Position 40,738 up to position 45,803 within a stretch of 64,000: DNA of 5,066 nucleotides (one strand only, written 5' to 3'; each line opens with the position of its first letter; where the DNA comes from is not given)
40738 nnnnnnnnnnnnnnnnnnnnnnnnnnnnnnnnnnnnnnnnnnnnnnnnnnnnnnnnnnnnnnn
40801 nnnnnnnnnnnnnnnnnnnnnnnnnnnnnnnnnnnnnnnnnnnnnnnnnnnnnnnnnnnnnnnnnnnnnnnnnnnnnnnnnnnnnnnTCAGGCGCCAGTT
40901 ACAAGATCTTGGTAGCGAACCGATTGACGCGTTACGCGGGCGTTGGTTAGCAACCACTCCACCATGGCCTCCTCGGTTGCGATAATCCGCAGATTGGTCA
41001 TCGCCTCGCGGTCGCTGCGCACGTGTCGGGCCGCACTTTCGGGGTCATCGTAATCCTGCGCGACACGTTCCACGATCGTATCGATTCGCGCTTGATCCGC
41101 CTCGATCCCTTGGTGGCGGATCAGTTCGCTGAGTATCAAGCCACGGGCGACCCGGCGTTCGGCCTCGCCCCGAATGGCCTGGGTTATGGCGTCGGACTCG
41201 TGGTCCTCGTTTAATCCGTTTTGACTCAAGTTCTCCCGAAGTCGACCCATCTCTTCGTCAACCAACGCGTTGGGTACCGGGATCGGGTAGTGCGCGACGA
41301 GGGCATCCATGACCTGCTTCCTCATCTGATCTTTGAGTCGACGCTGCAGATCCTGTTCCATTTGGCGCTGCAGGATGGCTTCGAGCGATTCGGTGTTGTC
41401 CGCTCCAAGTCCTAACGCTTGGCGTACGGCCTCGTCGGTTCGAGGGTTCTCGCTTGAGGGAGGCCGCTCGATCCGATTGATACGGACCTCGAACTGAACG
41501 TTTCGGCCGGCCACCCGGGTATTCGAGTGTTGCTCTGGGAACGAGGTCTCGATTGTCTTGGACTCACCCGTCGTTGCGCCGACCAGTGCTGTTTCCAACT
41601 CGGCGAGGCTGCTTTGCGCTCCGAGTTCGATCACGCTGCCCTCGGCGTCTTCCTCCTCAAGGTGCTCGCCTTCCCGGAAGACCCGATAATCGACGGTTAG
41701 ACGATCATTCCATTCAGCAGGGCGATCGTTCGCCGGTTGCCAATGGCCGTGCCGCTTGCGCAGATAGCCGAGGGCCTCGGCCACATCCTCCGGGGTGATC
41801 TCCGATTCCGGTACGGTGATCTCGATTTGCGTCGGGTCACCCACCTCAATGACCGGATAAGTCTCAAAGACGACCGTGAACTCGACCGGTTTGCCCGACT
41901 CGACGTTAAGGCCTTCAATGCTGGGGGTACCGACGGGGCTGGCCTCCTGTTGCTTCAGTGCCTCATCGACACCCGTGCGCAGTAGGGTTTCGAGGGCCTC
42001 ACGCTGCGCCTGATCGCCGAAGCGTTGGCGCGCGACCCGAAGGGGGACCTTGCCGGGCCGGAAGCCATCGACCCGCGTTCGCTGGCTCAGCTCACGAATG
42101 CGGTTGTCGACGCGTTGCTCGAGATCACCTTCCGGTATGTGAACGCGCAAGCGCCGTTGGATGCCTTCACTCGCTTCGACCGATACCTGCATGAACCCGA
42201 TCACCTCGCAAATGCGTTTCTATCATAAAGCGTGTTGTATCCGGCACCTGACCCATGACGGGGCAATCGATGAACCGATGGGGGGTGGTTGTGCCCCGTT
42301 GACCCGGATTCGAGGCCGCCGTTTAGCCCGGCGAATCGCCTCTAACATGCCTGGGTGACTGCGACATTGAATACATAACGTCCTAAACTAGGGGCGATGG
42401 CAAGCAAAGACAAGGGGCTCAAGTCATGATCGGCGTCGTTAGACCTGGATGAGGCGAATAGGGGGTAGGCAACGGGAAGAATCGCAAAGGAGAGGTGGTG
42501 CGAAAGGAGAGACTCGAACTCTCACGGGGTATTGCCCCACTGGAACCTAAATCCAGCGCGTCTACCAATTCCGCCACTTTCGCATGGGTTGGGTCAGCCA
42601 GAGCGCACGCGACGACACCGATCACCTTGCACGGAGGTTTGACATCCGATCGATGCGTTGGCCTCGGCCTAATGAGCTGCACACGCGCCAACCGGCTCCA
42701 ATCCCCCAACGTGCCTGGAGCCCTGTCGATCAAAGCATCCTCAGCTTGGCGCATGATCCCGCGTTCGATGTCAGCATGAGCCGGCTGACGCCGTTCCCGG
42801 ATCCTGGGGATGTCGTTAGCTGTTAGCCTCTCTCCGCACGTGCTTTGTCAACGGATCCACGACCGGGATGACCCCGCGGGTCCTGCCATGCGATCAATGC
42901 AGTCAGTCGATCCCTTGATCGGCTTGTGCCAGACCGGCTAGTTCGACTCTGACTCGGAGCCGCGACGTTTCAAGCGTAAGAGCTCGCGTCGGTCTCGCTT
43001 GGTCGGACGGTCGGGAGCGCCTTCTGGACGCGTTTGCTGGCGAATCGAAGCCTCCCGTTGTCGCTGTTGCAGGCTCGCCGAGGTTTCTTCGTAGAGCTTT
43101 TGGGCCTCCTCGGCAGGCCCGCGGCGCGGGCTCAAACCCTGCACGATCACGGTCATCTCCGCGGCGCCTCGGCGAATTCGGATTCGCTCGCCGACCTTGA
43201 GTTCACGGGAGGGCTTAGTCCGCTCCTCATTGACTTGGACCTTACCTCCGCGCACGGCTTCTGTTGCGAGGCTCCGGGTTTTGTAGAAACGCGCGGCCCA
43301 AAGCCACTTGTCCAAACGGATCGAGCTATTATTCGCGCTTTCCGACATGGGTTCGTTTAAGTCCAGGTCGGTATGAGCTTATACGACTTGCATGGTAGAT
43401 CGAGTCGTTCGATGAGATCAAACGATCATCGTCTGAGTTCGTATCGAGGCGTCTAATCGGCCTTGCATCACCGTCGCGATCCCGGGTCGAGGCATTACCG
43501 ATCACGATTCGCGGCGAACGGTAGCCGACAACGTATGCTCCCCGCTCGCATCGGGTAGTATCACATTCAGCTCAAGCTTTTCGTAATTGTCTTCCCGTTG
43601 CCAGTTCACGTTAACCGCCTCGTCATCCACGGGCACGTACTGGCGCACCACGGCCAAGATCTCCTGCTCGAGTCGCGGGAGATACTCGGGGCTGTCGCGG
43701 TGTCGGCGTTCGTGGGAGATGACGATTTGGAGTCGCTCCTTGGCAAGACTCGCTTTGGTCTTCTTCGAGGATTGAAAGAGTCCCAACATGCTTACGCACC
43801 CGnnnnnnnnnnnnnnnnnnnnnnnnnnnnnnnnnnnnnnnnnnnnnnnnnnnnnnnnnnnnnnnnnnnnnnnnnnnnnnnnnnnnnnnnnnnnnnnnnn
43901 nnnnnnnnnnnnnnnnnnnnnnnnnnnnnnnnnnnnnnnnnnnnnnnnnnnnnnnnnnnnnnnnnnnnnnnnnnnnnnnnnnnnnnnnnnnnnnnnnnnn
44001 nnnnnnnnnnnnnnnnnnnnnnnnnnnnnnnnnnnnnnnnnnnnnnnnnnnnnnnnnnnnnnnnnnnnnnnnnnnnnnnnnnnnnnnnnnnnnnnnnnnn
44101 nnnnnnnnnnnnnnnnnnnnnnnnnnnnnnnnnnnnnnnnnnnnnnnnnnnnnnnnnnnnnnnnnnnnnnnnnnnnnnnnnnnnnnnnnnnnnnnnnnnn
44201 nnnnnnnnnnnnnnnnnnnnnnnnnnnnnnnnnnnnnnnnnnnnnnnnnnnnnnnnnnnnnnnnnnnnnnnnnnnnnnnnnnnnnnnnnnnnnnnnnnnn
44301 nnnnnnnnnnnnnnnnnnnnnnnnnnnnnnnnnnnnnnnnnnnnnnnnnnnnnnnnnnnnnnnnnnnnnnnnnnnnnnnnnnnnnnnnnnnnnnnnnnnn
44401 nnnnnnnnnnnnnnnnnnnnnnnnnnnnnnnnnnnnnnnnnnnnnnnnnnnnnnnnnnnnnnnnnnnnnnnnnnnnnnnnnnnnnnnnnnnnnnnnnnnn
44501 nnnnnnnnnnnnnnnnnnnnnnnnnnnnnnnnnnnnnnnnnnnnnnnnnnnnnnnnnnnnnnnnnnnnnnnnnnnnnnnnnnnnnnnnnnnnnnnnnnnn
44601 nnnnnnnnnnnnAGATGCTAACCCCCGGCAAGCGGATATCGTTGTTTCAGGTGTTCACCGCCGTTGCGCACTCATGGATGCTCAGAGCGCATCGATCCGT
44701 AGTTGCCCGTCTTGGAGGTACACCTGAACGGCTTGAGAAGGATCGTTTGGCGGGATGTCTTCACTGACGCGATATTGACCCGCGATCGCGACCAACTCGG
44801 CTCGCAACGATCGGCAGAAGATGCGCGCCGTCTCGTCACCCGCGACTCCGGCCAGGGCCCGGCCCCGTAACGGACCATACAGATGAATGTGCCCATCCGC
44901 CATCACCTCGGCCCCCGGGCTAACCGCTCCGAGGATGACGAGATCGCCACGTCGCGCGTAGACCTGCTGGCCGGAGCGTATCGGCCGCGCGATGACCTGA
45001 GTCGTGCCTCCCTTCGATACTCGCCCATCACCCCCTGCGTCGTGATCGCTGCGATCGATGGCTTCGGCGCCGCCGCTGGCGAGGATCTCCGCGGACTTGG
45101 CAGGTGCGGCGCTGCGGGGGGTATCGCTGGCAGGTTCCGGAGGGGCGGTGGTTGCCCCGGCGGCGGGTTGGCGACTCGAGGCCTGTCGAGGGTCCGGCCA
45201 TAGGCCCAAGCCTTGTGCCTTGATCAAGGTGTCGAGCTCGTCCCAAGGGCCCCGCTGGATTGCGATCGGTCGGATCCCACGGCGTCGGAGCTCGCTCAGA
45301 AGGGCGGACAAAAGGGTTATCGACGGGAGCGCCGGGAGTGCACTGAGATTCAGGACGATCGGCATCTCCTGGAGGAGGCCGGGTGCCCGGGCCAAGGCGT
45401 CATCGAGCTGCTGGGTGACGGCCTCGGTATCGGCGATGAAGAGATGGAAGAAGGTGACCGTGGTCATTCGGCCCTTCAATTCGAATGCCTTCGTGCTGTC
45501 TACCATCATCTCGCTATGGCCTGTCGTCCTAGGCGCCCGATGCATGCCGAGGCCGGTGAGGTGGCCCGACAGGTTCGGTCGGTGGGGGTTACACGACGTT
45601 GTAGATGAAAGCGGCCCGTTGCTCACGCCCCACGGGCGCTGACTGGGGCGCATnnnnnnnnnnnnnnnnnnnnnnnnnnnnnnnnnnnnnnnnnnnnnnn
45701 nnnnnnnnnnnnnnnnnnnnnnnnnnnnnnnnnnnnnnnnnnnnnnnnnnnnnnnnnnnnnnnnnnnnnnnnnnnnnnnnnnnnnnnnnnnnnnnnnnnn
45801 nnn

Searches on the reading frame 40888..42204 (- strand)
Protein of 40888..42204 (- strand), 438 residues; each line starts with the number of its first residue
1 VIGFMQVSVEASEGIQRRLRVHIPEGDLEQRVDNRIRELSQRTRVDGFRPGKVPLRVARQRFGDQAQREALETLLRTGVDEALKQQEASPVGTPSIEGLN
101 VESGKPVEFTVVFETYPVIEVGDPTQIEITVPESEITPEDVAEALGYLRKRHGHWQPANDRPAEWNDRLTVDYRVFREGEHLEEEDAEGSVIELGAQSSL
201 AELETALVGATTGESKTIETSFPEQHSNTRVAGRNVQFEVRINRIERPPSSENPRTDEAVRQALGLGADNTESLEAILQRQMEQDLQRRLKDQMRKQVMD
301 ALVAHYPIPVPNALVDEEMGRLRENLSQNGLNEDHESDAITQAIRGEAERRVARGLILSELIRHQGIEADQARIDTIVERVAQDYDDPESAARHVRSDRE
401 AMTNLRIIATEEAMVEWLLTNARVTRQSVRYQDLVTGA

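Call 79: search_protein_families(library=pfam, proteins=[window:40888-42204:-], max_evalue=0.00001)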
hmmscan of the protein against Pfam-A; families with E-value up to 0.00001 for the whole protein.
window:40888-42204:- (438 aa): 2 families
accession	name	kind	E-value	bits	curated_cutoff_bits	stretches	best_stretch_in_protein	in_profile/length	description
PF05697.18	Trigger_N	-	2.1e-37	129.1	22.2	1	5-145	1-141/144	Bacterial trigger factor protein (TF)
PF05698.19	Trigger_C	-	1.6e-27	97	22.7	1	272-419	3-161/162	Bacterial trigger factor protein (TF) C-terminus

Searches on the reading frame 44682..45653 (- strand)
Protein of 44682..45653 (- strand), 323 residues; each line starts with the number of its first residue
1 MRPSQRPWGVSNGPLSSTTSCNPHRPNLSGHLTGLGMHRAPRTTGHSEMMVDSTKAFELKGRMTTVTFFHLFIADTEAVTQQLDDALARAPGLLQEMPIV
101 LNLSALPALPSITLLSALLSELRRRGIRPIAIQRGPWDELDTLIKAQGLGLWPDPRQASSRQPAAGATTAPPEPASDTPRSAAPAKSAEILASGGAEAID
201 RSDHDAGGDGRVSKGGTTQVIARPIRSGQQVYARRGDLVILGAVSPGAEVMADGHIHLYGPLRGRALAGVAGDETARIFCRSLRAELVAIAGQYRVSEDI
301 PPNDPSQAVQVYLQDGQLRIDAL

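Call 79: search_protein_families(library=pfam, proteins=[window:44682-45653:-], max_evalue=0.00001)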
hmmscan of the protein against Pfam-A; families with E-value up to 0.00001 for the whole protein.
window:44682-45653:- (323 aa): 2 families
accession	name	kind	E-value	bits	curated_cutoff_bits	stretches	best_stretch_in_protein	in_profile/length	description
PF03775.22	MinC_C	-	6.6e-33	113.2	33.2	1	220-320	1-101/102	Septum formation inhibitor MinC, C-terminal domain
PF05209.18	MinC_N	-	2.9e-13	50.1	27.3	1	57-129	1-71/71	Septum formation inhibitor MinC, N-terminal domain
